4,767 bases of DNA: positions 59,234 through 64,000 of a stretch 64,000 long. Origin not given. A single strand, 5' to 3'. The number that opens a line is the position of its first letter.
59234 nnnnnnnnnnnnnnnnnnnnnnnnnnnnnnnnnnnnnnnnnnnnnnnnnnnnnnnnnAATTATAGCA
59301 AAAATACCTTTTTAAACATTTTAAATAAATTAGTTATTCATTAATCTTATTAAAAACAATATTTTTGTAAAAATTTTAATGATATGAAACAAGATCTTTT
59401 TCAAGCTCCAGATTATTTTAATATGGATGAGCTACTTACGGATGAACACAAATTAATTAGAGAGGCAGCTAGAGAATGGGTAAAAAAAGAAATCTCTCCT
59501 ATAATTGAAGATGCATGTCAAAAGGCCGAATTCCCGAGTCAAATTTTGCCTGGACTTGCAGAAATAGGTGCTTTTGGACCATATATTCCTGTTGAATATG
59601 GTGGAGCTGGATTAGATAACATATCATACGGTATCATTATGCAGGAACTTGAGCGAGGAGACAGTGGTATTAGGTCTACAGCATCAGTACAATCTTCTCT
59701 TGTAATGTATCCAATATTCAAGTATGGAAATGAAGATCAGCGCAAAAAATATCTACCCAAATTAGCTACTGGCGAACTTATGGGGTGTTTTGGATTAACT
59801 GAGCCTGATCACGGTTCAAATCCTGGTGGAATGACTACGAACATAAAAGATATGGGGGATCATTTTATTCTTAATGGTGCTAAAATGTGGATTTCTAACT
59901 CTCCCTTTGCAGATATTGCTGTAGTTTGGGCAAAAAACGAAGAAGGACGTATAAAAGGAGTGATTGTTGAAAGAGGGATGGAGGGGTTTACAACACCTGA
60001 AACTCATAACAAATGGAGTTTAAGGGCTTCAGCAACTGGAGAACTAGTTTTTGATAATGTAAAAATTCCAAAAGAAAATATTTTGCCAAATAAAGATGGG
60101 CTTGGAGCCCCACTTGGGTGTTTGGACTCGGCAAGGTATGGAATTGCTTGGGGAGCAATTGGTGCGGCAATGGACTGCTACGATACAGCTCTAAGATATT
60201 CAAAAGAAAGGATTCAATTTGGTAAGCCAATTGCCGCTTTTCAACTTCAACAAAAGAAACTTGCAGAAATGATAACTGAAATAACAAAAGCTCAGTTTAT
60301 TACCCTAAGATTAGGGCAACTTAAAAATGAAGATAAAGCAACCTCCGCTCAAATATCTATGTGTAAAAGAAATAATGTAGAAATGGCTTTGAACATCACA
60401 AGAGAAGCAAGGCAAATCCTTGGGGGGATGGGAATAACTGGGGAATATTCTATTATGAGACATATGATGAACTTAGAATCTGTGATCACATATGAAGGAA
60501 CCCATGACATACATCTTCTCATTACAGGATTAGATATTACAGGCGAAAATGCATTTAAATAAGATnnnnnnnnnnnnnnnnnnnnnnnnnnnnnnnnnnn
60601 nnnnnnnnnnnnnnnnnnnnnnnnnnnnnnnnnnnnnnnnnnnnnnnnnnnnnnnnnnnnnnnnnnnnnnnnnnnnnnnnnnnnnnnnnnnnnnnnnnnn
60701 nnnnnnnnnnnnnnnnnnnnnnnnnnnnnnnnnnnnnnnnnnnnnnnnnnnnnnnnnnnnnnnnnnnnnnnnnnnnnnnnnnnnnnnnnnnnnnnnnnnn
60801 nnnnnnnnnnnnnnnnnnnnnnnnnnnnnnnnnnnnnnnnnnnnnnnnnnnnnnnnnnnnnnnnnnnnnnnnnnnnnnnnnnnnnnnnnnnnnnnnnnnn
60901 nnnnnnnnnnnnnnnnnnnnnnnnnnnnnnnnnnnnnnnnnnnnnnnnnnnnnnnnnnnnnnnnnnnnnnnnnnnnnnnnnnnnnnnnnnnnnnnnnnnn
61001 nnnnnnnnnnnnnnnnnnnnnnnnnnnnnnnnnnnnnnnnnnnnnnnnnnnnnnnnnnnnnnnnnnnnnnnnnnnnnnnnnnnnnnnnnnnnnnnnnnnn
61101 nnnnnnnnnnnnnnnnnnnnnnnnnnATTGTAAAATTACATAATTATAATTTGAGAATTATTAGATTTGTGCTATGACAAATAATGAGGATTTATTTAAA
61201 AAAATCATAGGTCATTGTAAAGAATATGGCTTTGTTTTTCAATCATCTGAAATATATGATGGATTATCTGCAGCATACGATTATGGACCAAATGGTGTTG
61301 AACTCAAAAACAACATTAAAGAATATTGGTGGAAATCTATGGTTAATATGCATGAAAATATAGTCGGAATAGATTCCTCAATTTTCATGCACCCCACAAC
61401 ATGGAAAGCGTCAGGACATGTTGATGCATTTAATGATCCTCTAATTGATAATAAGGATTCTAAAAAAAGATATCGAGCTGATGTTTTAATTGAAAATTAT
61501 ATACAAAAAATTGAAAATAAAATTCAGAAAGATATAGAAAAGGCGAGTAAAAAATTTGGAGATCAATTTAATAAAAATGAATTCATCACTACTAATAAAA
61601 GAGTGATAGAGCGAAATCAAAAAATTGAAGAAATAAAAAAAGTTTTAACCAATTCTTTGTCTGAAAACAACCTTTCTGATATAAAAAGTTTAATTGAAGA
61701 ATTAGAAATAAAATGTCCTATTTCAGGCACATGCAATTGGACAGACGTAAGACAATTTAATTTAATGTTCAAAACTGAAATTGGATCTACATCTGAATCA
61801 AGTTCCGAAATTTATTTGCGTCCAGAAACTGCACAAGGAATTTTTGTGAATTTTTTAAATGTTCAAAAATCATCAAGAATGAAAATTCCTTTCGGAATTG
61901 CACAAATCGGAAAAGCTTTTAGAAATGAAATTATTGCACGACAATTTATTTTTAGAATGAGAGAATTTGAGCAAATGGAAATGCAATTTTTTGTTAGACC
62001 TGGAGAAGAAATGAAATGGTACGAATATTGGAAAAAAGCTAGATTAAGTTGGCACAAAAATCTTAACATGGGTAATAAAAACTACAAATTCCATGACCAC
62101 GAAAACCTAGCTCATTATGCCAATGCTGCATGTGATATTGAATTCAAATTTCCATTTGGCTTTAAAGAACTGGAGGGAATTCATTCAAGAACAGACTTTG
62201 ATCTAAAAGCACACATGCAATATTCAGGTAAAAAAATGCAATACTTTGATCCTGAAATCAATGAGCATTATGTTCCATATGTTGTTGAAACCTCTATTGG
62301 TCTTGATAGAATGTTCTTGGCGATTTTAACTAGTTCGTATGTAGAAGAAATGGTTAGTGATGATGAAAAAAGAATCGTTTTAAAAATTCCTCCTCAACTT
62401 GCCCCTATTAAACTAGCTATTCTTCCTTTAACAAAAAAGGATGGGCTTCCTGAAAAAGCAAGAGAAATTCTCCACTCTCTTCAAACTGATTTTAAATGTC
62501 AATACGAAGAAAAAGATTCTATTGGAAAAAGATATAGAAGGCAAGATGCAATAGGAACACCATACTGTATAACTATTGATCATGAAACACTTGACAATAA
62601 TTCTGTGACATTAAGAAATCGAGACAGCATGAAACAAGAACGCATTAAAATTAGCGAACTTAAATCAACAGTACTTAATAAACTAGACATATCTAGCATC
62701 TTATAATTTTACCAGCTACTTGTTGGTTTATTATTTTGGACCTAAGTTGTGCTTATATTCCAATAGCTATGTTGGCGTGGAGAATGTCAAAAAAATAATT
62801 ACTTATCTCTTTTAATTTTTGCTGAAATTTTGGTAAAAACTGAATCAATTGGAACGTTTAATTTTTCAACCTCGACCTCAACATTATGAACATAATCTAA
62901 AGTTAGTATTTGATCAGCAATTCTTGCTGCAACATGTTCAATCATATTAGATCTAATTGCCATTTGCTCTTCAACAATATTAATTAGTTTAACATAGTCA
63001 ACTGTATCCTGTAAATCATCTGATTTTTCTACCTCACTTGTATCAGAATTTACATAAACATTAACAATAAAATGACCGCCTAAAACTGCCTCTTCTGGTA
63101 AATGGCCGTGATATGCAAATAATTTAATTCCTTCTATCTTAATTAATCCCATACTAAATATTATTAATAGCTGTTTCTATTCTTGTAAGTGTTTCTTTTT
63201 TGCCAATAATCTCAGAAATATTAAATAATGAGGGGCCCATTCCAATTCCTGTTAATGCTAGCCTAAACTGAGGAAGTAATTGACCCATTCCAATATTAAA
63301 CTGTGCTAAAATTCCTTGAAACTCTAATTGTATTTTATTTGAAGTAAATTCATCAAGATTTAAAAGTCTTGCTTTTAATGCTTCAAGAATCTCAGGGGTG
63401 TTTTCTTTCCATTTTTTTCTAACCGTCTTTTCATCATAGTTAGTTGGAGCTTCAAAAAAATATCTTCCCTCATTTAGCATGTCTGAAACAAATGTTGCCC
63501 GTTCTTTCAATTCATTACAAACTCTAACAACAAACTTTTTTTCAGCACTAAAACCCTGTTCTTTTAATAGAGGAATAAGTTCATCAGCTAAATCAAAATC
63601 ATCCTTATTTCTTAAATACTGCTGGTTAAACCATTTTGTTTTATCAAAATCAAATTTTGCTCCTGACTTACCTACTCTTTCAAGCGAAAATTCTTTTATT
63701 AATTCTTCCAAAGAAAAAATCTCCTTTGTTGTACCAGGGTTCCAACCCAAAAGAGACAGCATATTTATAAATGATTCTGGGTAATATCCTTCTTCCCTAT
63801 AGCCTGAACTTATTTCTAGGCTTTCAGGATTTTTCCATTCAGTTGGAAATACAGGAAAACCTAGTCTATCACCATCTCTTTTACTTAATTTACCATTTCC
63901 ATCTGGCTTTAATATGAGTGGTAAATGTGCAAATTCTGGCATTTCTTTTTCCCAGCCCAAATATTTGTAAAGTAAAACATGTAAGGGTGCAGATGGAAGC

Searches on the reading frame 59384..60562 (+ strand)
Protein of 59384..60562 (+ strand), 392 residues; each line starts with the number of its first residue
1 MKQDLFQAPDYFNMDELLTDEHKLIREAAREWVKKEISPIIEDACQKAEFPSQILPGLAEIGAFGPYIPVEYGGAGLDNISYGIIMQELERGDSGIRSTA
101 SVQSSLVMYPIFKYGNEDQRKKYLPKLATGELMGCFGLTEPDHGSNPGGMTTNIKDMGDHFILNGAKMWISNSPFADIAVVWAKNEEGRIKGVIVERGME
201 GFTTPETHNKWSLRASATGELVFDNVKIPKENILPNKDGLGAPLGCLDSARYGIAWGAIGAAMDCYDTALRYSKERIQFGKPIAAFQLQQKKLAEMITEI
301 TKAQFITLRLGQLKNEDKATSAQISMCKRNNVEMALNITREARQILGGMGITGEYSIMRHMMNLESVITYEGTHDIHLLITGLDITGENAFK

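Call 19: search_protein_families(library=pfam, proteins=[window:59384-60562:+], max_evalue=0.00001)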
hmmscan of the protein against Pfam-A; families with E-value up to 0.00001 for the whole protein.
window:59384-60562:+ (392 aa): 5 families
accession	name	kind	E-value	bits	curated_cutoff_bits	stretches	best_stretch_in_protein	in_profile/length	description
PF02771.21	Acyl-CoA_dh_N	-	2.1e-37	128.4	22.9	1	19-131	1-113/113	Acyl-CoA dehydrogenase, N-terminal domain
PF00441.29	Acyl-CoA_dh_1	-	2.9e-33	115.5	22.4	1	238-380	2-144/150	Acyl-CoA dehydrogenase, C-terminal domain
PF02770.24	Acyl-CoA_dh_M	-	5.5e-23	81.4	33.3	1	135-226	1-97/97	Acyl-CoA dehydrogenase, middle domain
PF08028.16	Acyl-CoA_dh_2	-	6.9e-09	36.5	22.7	1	253-370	2-129/134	Acyl-CoA dehydrogenase, C-terminal domain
PF22924.1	ACOX_C_alpha1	-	5.6e-06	26.7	27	0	249-376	6-159/169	Acyl-CoA oxidase, C-alpha1 domain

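Call 52: search_protein_families(library=ncbifam, proteins=[window:59384-60562:+], max_evalue=0.00001)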
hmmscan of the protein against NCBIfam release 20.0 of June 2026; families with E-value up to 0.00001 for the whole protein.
window:59384-60562:+ (392 aa): 20 families
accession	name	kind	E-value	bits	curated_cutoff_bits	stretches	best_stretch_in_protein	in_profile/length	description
NF042972.1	AcrlCoAredClosAcrC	equivalog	3.7e-82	276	640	1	14-382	1-373/378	acryloyl-CoA reductase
NF045552.1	GlutCoADH_Des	equivalog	1.9e-78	264.3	470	1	15-387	2-381/387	glutaryl-CoA dehydrogenase Acd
NF058590.1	AcCoDHFadEBacil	equivalog_domain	2.4e-72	244.3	600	1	15-381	18-407/586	acyl-CoA dehydrogenase FadE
NF052270.1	Staph_DH_FadE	equivalog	2.6e-72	243.8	600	1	9-391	12-399/400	acyl-CoA dehydrogenase FadE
NF053553.1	prodigi_MBC_PigA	equivalog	1.3e-48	166.1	500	1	14-377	1-371/381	prodigiosin MBC biosynthesis dehydrogenase PigA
NF042439.1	SulpropCoADesulf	equivalog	1.4e-44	152.4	600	1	27-364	2-349/379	3-sulfinopropanoyl-CoA desulfinase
NF045652.1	ProlPCPDhRedW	equivalog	3e-44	151.4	650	1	47-354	30-343/376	L-prolyl-[peptidyl-carrier protein] dehydrogenase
NF002885.1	PRK03354.1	equivalog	3.8e-44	151.2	540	1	14-383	1-371/378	crotonobetainyl-CoA dehydrogenase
NF043006.1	CyhCrbnylCoADH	equivalog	8.4e-42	143.5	650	1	19-389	5-379/380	cyclohexane-1-carbonyl-CoA dehydrogenase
NF008997.0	PRK12341.1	equivalog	8.2e-41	140.3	537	1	14-386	1-377/382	acyl-CoA dehydrogenase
TIGR03207.1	cyc_hxne_CoA_dh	equivalog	2.1e-37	128.7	575.35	1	20-351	3-338/372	cyclohexanecarboxyl-CoA dehydrogenase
NF007000.1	PRK09463.1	subfamily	3.5e-22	78.5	600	1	45-372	69-421/726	acyl-CoA dehydrogenase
TIGR04022.1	sulfur_SfnB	equivalog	3.3e-19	69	430.9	1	46-244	30-225/391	SfnB family sulfur acquisition oxidoreductase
TIGR03204.1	pimC_large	equivalog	1.1e-18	67.4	623.85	1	66-310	57-301/395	pimeloyl-CoA dehydrogenase large subunit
NF009586.0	PRK13026.1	subfamily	6.2e-18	64.5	608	1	46-373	105-457/777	acyl-CoA dehydrogenase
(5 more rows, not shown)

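Call 64: search_solved_structures(query=window:59384-60562:+, max_evalue=1e-40)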
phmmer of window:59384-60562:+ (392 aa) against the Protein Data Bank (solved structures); distinct sequences matched with E-value up to 1e-40: 60.
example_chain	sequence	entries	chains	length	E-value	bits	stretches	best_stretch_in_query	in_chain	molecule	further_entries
2eba_A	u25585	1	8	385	5.3e-128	430.1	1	10-391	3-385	Putative glutaryl-CoA dehydrogenase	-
1sir_A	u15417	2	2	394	5.6e-127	426.7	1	10-391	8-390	Glutaryl-CoA dehydrogenase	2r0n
1siq_A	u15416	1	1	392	6.3e-127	426.5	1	10-391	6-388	Glutaryl-CoA dehydrogenase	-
2r0m_A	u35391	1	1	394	1.5e-126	425.3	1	10-391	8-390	Glutaryl-CoA dehydrogenase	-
3d6b_A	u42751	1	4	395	1.7e-125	421.8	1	6-391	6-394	Glutaryl-CoA dehydrogenase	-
3eom_A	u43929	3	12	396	1.7e-125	421.8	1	6-391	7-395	Glutaryl-CoA dehydrogenase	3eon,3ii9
3gnc_A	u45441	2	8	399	1.7e-125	421.8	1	6-391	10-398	Glutaryl-CoA dehydrogenase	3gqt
4w9u_A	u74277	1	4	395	1.6e-119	402.1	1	5-391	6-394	Acyl-CoA dehydrogenase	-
3swo_A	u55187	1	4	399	3.8e-112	377.9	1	6-392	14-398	Glutaryl-CoA dehydrogenase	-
3sf6_A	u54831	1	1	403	1.6e-111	375.8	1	8-392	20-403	Glutaryl-CoA dehydrogenase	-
2ix5_A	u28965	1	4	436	1e-73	251.4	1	9-392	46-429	ACYL-COENZYME A OXIDASE 4, PEROXISOMAL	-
2ix6_A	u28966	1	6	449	1.1e-73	251.2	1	9-392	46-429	ACYL-COENZYME A OXIDASE 4, PEROXISOMAL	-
4l1f_A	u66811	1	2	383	7.6e-72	245.2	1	14-382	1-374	Acyl-CoA dehydrogenase domain protein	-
5ol2_C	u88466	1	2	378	1.1e-69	238.1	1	19-380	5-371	Acyl-CoA dehydrogenase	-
3mpi_A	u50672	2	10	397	3.4e-68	233.2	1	15-387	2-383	Glutaryl-CoA dehydrogenase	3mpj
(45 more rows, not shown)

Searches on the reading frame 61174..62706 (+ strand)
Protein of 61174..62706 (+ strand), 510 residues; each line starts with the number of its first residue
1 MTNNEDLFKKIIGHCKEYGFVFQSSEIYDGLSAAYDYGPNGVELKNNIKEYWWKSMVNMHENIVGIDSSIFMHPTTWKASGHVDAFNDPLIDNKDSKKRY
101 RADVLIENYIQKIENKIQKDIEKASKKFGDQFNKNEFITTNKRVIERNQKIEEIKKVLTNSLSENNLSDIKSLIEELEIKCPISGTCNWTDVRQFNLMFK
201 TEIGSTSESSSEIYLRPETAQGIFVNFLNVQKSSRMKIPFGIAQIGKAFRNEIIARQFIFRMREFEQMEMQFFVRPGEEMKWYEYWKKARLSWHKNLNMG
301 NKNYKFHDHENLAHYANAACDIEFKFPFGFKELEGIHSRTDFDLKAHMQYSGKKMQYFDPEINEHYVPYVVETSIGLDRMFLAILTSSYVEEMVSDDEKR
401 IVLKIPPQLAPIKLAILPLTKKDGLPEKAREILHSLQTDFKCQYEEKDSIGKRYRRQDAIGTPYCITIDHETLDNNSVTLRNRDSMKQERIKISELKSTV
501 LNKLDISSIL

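Call 19: search_protein_families(library=pfam, proteins=[window:61174-62706:+], max_evalue=0.00001)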
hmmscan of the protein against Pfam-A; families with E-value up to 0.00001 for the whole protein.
window:61174-62706:+ (510 aa): 2 families
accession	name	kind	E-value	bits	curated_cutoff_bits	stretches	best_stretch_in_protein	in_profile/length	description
PF03129.25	HGTP_anticodon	-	2.8e-20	72.7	21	1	414-502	2-93/94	Anticodon binding domain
PF00587.30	tRNA-synt_2b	-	2.1e-12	47.9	29.3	1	202-386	4-177/179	tRNA synthetase class II core domain (G, H, P, S and T)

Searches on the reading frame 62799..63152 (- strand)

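Call 63: search_protein_families(library=pfam, proteins=[window:62799-63152:-], max_evalue=0.00001)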
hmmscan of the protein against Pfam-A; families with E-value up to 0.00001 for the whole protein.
window:62799-63152:- (117 aa): 1 family
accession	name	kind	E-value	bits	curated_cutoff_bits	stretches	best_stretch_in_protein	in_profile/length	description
PF02152.23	FolB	-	2.1e-27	96.3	31.8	1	4-113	1-112/113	Dihydroneopterin aldolase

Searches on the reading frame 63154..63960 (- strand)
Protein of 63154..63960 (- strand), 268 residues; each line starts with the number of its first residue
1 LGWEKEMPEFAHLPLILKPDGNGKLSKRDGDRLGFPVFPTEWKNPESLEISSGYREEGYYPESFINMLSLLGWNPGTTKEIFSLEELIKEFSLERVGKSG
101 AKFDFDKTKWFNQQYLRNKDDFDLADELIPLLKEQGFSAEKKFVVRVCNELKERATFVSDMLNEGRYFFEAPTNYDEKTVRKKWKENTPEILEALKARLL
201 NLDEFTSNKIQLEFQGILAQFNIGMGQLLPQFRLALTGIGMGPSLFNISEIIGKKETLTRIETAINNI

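Call 63: search_protein_families(library=pfam, proteins=[window:63154-63960:-], max_evalue=0.00001)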
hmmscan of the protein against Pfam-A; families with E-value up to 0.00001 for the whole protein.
window:63154-63960:- (268 aa): 2 families
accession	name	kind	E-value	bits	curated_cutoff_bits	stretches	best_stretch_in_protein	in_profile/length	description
PF19269.4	Anticodon_2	-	1e-31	110.7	23.6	1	127-265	5-141/141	Anticodon binding domain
PF00749.27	tRNA-synt_1c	-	1.9e-09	37.4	23.4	1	7-110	227-314/314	tRNA synthetases class I (E and Q), catalytic domain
